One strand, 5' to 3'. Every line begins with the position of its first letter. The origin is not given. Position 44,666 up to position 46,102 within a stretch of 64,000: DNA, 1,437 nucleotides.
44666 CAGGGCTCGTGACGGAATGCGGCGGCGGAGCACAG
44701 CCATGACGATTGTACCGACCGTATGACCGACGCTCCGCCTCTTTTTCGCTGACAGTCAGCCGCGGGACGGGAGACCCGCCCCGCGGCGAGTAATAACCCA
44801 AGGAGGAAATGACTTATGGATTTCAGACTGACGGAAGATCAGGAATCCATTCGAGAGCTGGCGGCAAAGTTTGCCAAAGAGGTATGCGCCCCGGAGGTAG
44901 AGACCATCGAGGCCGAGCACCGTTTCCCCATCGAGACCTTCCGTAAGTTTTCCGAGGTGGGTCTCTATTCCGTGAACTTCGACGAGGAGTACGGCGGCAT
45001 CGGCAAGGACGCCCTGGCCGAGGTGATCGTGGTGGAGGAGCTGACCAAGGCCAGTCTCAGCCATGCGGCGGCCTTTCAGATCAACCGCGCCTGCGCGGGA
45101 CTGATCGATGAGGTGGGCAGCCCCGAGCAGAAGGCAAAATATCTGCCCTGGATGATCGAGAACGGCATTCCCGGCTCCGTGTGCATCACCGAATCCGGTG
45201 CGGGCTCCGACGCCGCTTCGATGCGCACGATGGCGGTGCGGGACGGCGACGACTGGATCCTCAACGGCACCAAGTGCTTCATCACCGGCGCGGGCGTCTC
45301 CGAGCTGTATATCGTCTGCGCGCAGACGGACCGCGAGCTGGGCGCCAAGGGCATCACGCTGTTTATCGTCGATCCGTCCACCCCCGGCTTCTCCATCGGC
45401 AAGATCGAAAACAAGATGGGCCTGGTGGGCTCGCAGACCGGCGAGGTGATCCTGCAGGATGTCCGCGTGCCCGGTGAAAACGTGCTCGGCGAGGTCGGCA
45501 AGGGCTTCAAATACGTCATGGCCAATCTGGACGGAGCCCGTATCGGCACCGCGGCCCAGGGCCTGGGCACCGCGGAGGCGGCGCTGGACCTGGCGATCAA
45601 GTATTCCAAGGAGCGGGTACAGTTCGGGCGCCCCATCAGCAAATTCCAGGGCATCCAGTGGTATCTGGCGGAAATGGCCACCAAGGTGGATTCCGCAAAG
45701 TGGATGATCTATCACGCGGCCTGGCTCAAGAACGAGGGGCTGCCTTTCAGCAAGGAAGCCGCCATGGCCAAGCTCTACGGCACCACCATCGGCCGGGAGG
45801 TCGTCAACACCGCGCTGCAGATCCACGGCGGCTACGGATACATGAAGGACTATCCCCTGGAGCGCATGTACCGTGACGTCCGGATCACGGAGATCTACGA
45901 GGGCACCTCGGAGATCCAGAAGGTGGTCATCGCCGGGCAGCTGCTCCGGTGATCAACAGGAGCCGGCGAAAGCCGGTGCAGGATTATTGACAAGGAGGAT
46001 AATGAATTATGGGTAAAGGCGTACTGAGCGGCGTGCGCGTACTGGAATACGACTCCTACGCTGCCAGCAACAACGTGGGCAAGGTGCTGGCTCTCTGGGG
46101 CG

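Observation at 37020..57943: A roughly 21 kb sigma-54-controlled CoA-dependent island resembling cai/fix and car reductive pathways but with anion permeases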

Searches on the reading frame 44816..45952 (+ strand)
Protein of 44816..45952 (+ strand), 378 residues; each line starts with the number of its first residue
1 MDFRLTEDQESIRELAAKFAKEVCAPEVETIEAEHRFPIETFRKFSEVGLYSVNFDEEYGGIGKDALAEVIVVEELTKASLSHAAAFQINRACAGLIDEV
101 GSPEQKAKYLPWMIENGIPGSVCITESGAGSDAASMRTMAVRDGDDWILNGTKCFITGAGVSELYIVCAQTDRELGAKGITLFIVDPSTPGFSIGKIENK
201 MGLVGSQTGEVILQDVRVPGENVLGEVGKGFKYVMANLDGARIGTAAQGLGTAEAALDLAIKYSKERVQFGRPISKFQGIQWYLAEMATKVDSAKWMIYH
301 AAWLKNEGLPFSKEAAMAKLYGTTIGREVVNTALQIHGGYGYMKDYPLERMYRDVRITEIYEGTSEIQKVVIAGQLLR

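Call 3: search_protein_families(library=pfam, proteins=[window:44816-45952:+])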
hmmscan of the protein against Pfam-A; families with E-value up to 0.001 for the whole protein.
window:44816-45952:+ (378 aa): 5 families
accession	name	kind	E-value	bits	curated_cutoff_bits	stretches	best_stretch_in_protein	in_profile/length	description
PF00441.29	Acyl-CoA_dh_1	-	5.2e-53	179.6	22.4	1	228-376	1-149/150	Acyl-CoA dehydrogenase, C-terminal domain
PF02771.21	Acyl-CoA_dh_N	-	1.4e-29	103.2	22.9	1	6-115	1-111/113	Acyl-CoA dehydrogenase, N-terminal domain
PF02770.24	Acyl-CoA_dh_M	-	3.8e-27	94.7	33.3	1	122-216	2-97/97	Acyl-CoA dehydrogenase, middle domain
PF08028.16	Acyl-CoA_dh_2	-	1.7e-24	87.1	22.7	1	244-365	2-133/134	Acyl-CoA dehydrogenase, C-terminal domain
PF22924.1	ACOX_C_alpha1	-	2.5e-05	24.6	27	0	315-367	107-159/169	Acyl-CoA oxidase, C-alpha1 domain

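Call 5: search_protein_families(library=ncbifam, proteins=[window:44816-45952:+], max_evalue=1e-10)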
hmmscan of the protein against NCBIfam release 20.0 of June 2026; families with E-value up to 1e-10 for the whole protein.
window:44816-45952:+ (378 aa): 22 families
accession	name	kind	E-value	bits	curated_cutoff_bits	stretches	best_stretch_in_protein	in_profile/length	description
NF042972.1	AcrlCoAredClosAcrC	equivalog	2.6e-160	533.2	640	1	1-377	1-377/378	acryloyl-CoA reductase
NF043006.1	CyhCrbnylCoADH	equivalog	9.1e-95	317.8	650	1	5-375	4-374/380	cyclohexane-1-carbonyl-CoA dehydrogenase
NF042439.1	SulpropCoADesulf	equivalog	2.6e-90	302.9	600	1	15-377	3-371/379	3-sulfinopropanoyl-CoA desulfinase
NF045552.1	GlutCoADH_Des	equivalog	4.5e-88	296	470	1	1-373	1-376/387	glutaryl-CoA dehydrogenase Acd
NF058590.1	AcCoDHFadEBacil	equivalog_domain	1.7e-87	294.3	600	1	5-378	21-412/586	acyl-CoA dehydrogenase FadE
NF008997.0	PRK12341.1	equivalog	4.8e-81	272.7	537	1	1-375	1-374/382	acyl-CoA dehydrogenase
NF053553.1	prodigi_MBC_PigA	equivalog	6.3e-71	239.5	500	1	1-376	1-379/381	prodigiosin MBC biosynthesis dehydrogenase PigA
TIGR03207.1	cyc_hxne_CoA_dh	equivalog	9.2e-68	228.6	575.35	1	5-374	1-369/372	cyclohexanecarboxyl-CoA dehydrogenase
NF045652.1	ProlPCPDhRedW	equivalog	5e-67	226.3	650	1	8-375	3-372/376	L-prolyl-[peptidyl-carrier protein] dehydrogenase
NF002885.1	PRK03354.1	equivalog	2.6e-61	207.7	540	1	1-374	1-371/378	crotonobetainyl-CoA dehydrogenase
NF052270.1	Staph_DH_FadE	equivalog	2.6e-48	164.7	600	1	23-375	39-392/400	acyl-CoA dehydrogenase FadE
NF007000.1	PRK09463.1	subfamily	3.1e-32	111.8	600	1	31-364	68-422/726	acyl-CoA dehydrogenase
TIGR03203.1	pimD_small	equivalog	4.5e-32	111.6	652.7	1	41-365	42-365/378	pimeloyl-CoA dehydrogenase small subunit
NF049984.1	Rv1679_FadE16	equivalog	3e-30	105.7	600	1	23-366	11-355/371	Rv1679 family acyl-CoA dehydrogenase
TIGR03204.1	pimC_large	equivalog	5e-28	98.1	623.85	1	5-252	4-254/395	pimeloyl-CoA dehydrogenase large subunit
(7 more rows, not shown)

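Call 8: find_encoding_contigs(protein=window:44816-45952:+, flank=10000, max_places=6)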
Protein window:44816-45952:+ (378 aa): 15 contigs read that carry it; 6 places shown.
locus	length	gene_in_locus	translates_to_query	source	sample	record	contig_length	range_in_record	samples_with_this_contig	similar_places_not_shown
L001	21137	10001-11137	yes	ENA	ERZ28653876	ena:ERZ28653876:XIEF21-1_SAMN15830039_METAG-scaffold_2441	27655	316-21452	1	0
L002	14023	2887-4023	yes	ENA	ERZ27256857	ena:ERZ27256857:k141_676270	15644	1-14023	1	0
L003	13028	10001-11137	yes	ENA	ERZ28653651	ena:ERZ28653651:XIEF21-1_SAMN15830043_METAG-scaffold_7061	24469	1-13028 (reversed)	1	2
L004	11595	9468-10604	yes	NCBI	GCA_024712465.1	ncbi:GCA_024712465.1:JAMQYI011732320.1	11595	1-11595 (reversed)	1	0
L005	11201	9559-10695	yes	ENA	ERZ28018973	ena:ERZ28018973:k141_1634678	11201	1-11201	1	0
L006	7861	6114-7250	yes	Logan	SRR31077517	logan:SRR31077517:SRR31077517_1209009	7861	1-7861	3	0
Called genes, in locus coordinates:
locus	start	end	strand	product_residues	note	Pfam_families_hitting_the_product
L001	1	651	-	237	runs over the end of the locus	PF13489:Methyltransf_23, PF13847:Methyltransf_31, PF08241:Methyltransf_11, PF08242:Methyltransf_12, PF13649:Methyltransf_25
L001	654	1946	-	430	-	PF00278:Orn_DAP_Arg_deC, PF02784:Orn_Arg_deC_N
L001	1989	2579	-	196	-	-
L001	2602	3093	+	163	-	PF01012:ETF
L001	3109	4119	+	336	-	PF01012:ETF, PF00766:ETF_alpha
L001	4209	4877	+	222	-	PF00881:Nitroreductase, PF14512:TM1586_NiRdase (faint)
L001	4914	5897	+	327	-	PF00753:Lactamase_B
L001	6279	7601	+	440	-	PF02447:GntP_permease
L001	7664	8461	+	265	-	PF00378:ECH_1, PF16113:ECH_2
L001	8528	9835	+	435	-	PF02447:GntP_permease (weak)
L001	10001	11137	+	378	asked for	PF02771:Acyl-CoA_dh_N, PF02770:Acyl-CoA_dh_M, PF00441:Acyl-CoA_dh_1, PF22924:ACOX_C_alpha1 (faint), PF08028:Acyl-CoA_dh_2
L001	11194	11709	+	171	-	-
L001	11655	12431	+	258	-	PF02515:CoA_transf_3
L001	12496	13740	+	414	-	PF02515:CoA_transf_3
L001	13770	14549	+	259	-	PF00378:ECH_1, PF16113:ECH_2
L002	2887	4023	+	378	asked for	PF02771:Acyl-CoA_dh_N, PF02770:Acyl-CoA_dh_M, PF00441:Acyl-CoA_dh_1, PF22924:ACOX_C_alpha1 (faint), PF08028:Acyl-CoA_dh_2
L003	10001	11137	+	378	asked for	PF02771:Acyl-CoA_dh_N, PF02770:Acyl-CoA_dh_M, PF00441:Acyl-CoA_dh_1, PF22924:ACOX_C_alpha1 (faint), PF08028:Acyl-CoA_dh_2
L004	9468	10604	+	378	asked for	PF02771:Acyl-CoA_dh_N, PF02770:Acyl-CoA_dh_M, PF00441:Acyl-CoA_dh_1, PF22924:ACOX_C_alpha1 (faint), PF08028:Acyl-CoA_dh_2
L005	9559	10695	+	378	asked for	PF02771:Acyl-CoA_dh_N, PF02770:Acyl-CoA_dh_M, PF00441:Acyl-CoA_dh_1, PF22924:ACOX_C_alpha1 (faint), PF08028:Acyl-CoA_dh_2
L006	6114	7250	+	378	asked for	PF02771:Acyl-CoA_dh_N, PF02770:Acyl-CoA_dh_M, PF00441:Acyl-CoA_dh_1, PF22924:ACOX_C_alpha1 (faint), PF08028:Acyl-CoA_dh_2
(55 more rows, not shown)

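Call 24: search_solved_structures(query=window:44816-45952:+, max_evalue=1e-40)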
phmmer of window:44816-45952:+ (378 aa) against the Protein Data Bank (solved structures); distinct sequences matched with E-value up to 1e-40: 64 (the best 60 are shown).
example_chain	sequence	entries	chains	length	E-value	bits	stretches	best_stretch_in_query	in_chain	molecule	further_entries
4l1f_A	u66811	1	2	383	8.7e-111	373.9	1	1-378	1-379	Acyl-CoA dehydrogenase domain protein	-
5ol2_C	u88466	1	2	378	1.7e-108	366.3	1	9-378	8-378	Acyl-CoA dehydrogenase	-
9w60_A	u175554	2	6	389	1.3e-102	347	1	1-378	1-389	Butyryl CoA dehydrogenase apo protein | Butyryl CoA Dehydrogenase with FAD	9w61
5lnx_A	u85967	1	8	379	1.1e-100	340.7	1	5-377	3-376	Acyl-CoA dehydrogenase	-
1buc_A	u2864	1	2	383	1.3e-97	330.5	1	1-378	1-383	BUTYRYL-COA DEHYDROGENASE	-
7w0j_A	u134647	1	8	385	5.5e-96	325.2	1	3-378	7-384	Acyl-CoA dehydrogenase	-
8i4p_A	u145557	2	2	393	5.9e-96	325.1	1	3-378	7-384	Acyl-CoA dehydrogenase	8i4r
1ukw_A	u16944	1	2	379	2.7e-94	319.6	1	1-377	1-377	acyl-CoA dehydrogenase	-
3pfd_A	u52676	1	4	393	3.6e-94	319.2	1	3-378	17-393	Acyl-CoA dehydrogenase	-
6fah_C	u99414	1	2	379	5.5e-94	318.6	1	6-378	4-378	Caffeyl-CoA reductase-Etf complex subunit CarC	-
1jqi_A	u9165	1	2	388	1.6e-93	317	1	4-378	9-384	short chain acyl-CoA dehydrogenase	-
4n5f_A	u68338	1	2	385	6.5e-93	315.1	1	1-376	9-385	Putative acyl-CoA dehydrogenase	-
7y0a_A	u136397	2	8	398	1.7e-92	313.7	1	5-378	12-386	Short-chain specific acyl-CoA dehydrogenase, mitochondrial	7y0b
8sgs_A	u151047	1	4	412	1.9e-92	313.5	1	5-378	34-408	Short-chain specific acyl-CoA dehydrogenase, mitochondrial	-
2vig_A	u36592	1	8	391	1.1e-91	311.1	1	5-378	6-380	SHORT-CHAIN SPECIFIC ACYL-COA DEHYDROGENASE,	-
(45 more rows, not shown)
